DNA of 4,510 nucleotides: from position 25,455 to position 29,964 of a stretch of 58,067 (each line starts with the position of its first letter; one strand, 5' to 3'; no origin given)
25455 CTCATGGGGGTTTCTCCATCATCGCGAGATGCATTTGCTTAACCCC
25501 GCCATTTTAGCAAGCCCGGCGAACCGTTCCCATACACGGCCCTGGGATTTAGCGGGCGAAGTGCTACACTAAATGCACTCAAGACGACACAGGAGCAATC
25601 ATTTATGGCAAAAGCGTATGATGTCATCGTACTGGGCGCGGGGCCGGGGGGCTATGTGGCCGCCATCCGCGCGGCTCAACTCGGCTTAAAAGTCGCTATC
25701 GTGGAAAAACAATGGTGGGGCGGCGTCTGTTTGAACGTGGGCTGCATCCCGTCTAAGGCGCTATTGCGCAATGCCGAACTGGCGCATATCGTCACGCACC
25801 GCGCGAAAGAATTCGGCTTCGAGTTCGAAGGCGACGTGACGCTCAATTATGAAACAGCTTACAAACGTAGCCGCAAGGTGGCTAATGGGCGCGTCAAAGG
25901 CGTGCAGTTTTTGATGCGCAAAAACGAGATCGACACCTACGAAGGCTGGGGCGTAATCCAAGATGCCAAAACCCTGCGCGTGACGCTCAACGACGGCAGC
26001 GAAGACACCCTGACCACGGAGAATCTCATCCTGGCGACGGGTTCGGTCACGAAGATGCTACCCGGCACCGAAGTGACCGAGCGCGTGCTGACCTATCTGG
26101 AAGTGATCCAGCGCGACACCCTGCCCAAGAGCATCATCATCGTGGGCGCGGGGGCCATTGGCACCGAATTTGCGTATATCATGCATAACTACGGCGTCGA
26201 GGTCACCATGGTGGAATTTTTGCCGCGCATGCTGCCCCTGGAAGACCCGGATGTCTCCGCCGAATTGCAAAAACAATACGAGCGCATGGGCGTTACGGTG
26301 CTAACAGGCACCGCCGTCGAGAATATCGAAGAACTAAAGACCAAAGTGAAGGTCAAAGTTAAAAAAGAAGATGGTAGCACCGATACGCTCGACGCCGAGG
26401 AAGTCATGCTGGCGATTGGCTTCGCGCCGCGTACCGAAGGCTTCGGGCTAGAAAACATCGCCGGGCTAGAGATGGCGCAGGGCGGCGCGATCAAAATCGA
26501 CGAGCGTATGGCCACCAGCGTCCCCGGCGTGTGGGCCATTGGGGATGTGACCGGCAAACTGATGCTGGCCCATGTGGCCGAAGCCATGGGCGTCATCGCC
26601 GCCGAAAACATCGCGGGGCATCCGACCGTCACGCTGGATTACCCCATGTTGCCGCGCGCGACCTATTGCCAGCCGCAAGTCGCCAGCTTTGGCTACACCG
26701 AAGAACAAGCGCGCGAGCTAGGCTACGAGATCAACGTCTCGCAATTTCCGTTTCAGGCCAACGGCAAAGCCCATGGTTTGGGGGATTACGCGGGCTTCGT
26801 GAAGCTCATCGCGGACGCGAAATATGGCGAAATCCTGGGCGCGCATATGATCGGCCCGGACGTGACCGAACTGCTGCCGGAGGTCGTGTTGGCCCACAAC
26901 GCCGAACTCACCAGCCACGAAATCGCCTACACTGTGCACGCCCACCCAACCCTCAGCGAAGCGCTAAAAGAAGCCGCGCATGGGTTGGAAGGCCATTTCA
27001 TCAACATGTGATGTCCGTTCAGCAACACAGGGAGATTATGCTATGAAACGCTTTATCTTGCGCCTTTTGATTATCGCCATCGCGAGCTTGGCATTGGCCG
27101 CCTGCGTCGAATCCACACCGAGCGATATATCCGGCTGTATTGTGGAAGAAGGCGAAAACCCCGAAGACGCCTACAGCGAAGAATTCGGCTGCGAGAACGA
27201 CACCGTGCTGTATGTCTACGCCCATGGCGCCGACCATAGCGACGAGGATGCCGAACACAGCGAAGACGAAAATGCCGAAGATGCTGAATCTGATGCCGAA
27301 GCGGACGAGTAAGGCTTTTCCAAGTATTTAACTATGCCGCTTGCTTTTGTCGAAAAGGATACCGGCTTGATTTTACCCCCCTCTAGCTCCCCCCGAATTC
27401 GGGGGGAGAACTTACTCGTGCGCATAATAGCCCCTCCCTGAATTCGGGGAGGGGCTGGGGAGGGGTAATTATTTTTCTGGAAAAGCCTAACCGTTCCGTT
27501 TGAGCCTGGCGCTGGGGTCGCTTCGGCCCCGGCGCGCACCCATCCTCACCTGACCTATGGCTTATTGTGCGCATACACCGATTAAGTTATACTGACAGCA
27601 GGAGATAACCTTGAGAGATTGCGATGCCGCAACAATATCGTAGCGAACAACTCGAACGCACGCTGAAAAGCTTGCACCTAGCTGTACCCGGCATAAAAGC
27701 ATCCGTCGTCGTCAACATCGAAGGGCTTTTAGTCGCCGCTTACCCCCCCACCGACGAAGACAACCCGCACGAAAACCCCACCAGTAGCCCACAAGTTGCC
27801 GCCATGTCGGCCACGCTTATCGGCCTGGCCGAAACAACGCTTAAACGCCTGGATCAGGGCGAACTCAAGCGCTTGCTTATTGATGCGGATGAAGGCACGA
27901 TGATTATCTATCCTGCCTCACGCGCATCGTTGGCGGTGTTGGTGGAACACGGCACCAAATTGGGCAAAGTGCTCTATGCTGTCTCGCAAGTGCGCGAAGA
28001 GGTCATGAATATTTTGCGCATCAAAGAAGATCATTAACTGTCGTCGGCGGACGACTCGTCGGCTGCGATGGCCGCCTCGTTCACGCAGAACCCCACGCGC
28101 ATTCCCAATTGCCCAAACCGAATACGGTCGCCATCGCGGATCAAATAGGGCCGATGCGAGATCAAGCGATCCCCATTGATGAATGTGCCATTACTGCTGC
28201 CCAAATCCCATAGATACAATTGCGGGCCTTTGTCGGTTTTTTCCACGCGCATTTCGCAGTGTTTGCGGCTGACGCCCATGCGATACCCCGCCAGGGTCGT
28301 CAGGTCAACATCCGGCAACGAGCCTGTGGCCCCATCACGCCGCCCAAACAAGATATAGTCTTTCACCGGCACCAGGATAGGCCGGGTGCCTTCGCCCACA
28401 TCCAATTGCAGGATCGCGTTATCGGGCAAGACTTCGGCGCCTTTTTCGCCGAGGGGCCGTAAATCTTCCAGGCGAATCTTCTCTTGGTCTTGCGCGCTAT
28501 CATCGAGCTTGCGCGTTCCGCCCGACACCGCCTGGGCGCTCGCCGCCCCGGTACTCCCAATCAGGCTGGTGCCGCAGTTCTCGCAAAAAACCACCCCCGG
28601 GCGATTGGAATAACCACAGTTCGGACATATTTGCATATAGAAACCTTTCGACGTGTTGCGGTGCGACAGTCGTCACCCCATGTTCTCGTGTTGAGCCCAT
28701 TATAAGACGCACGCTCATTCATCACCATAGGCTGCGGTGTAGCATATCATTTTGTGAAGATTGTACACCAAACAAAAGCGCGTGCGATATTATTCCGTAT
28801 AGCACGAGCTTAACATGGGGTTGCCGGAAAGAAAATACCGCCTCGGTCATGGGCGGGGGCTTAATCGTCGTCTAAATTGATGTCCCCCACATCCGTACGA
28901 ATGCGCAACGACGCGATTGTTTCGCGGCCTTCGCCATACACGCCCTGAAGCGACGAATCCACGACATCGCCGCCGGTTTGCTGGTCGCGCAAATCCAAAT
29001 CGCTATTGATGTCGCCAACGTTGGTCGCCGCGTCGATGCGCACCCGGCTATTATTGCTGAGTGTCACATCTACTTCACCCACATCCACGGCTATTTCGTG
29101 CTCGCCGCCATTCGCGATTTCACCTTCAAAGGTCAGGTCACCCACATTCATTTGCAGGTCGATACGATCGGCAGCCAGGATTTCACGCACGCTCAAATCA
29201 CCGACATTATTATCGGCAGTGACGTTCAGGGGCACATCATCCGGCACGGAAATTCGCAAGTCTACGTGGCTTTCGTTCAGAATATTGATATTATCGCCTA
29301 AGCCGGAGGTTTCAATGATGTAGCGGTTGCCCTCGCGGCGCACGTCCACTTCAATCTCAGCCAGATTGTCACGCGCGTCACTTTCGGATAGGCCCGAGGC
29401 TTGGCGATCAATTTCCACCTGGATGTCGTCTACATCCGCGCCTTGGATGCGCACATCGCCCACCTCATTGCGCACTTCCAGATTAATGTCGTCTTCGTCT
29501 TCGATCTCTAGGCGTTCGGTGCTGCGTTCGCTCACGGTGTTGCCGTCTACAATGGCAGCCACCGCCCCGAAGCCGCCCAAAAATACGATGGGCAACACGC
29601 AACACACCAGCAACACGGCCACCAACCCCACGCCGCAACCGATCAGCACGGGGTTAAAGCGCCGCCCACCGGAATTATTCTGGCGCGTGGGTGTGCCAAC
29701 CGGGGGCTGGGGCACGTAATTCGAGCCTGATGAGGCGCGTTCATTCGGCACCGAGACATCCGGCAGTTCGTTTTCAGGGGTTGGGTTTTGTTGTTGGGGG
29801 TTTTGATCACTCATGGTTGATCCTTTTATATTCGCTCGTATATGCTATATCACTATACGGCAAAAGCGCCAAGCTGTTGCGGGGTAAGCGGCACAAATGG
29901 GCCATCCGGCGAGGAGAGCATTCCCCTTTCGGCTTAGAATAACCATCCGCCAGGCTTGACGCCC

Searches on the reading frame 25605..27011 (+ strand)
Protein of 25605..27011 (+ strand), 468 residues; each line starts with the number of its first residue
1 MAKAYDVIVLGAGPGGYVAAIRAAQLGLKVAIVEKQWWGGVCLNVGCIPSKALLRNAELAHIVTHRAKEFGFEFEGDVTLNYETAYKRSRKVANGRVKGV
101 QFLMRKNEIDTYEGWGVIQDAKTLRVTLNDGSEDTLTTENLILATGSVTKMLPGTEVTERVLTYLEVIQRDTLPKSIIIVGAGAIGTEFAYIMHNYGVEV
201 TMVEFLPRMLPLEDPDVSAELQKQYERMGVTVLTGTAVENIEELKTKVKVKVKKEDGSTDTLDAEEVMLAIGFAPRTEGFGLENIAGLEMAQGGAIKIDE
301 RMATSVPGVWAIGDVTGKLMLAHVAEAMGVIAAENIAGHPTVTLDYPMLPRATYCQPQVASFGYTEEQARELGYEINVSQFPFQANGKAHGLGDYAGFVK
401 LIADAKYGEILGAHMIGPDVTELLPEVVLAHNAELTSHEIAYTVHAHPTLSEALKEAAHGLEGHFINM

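Call 51: search_protein_families(library=pfam, proteins=[window:25605-27011:+], max_evalue=0.00001)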
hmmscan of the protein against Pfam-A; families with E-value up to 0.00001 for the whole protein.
window:25605-27011:+ (468 aa): 13 families
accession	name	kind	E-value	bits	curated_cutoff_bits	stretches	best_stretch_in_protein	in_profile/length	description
PF07992.20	Pyr_redox_2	-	3.5e-71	240.5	26.1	1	5-329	1-291/291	Pyridine nucleotide-disulphide oxidoreductase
PF02852.28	Pyr_redox_dim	-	4.9e-36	123.7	25.3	1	350-458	2-110/110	Pyridine nucleotide-disulphide oxidoreductase, dimerisation domain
PF00070.33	Pyr_redox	-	4.4e-23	82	22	1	177-253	2-80/82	Pyridine nucleotide-disulphide oxidoreductase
PF13738.12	Pyr_redox_3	-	8.6e-15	55.2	30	1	132-313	119-305/305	Pyridine nucleotide-disulphide oxidoreductase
PF01266.30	DAO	-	5.3e-08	33.2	27.9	0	6-39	1-35/353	FAD dependent oxidoreductase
PF12831.13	FAD_oxidored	-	6.2e-08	32.8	27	1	6-47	1-43/416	FAD dependent oxidoreductase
PF03486.20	HI0933_like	-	9.6e-08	32.2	50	0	6-36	2-32/244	HI0933-like protein Rossmann domain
PF13450.12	NAD_binding_8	-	3e-07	31.1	21.9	0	9-37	1-29/68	NAD(P)-binding Rossmann-like domain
PF01134.28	GIDA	-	3.3e-07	30.2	22.1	1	6-60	1-53/391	Glucose inhibited division protein A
PF01494.25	FAD_binding_3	-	6.3e-07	29.4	22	0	5-36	2-33/349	FAD binding domain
PF13434.12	Lys_Orn_oxgnase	-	8.3e-07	28.9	21.3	0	119-217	127-233/339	L-lysine 6-monooxygenase/L-ornithine 5-monooxygenase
PF00890.30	FAD_binding_2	-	2.5e-06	27.4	20.4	1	6-36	1-31/414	FAD binding domain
PF01946.23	Thi4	-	3.6e-06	26.8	26.2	0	5-38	18-52/235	Thi4 family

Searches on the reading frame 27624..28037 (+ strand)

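Call 64: search_protein_families(library=pfam, proteins=[window:27624-28037:+], max_evalue=0.001)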
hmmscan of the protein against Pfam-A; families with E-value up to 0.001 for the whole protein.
window:27624-28037:+ (137 aa): 1 family
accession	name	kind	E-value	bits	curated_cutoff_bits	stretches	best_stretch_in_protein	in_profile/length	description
PF03259.23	Robl_LC7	-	7.4e-12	45.3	23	1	18-106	9-90/91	Roadblock/LC7 domain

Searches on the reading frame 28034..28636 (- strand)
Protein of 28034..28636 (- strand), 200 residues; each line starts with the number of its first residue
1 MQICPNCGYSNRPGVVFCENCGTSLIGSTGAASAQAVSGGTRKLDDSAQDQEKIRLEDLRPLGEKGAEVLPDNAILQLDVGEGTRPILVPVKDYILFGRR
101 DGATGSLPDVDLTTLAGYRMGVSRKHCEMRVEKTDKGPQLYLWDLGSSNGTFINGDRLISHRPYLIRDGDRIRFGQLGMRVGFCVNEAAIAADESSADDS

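Call 64: search_protein_families(library=pfam, proteins=[window:28034-28636:-], max_evalue=0.001)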
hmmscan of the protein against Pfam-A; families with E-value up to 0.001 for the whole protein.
window:28034-28636:- (200 aa): 5 families
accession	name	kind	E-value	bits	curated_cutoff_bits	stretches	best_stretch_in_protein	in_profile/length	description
PF00498.31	FHA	-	2.4e-16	60.3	20.7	1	97-175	3-67/67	FHA domain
PF13240.11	Zn_Ribbon_1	-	9.5e-09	35.2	25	1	4-25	2-23/23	zinc-ribbon domain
PF13248.11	Zn_ribbon_3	-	1.9e-06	27.6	27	1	1-23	2-24/26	zinc-ribbon domain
PF12773.13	DZR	-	4.1e-05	24.1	27.3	1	4-25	1-22/45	Double zinc ribbon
PF24463.1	DUF7577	-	0.00011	22.1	28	1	4-25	5-26/27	Domain of unknown function (DUF7577)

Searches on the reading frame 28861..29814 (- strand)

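Call 51: search_protein_families(library=pfam, proteins=[window:28861-29814:-], max_evalue=0.00001)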
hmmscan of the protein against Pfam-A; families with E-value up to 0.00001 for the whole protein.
window:28861-29814:- (317 aa): 1 family
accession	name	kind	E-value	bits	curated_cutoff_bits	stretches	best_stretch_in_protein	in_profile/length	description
PF13349.12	DUF4097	-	4.4e-10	39.8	22.9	0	111-229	3-112/247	Toastrack DUF4097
